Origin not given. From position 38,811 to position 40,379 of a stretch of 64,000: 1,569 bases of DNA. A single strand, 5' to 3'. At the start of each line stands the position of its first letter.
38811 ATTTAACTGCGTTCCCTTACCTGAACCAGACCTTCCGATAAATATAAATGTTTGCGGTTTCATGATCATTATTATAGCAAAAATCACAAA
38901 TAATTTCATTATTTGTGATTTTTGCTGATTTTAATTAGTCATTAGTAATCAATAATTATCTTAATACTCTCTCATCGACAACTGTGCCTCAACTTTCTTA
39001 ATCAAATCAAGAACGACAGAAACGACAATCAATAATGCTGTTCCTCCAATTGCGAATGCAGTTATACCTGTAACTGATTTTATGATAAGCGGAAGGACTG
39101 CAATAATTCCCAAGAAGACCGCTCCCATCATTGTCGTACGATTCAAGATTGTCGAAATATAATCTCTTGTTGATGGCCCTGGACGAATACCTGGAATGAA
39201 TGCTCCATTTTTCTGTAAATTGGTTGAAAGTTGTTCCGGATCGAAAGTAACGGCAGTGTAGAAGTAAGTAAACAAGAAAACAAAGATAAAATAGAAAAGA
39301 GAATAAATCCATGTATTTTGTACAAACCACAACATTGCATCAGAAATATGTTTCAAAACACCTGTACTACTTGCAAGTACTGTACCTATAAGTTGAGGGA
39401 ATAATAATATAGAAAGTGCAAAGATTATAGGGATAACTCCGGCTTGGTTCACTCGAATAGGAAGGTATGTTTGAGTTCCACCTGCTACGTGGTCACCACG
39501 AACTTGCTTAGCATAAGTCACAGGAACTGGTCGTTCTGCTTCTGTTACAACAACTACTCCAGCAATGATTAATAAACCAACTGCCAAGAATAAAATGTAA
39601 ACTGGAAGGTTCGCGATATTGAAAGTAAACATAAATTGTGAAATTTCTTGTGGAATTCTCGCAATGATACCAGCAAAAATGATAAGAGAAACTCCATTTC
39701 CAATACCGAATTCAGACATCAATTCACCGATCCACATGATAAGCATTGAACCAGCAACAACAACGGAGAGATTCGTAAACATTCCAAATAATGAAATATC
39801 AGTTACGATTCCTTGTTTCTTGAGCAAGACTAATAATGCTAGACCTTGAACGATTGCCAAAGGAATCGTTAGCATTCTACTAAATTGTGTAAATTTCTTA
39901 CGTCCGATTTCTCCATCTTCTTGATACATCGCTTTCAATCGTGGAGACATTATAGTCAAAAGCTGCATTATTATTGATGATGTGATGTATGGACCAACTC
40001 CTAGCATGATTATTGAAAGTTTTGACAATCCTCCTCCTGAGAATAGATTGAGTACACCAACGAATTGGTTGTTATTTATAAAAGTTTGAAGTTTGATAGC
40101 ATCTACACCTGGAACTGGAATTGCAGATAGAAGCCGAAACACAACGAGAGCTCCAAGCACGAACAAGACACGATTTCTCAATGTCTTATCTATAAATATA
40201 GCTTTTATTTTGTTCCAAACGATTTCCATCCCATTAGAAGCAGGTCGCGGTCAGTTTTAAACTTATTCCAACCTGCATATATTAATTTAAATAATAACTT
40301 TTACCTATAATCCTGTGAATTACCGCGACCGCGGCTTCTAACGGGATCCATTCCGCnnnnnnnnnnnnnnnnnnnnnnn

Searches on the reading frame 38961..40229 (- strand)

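Call 23: search_protein_families(library=pfam, proteins=[window:38961-40229:-], max_evalue=0.0001)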
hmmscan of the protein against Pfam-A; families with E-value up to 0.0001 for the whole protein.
window:38961-40229:- (422 aa): 1 family
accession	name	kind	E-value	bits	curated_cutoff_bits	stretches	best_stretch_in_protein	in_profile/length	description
PF00344.25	SecY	-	6.9e-100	334.8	32.2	1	72-409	1-305/306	SecY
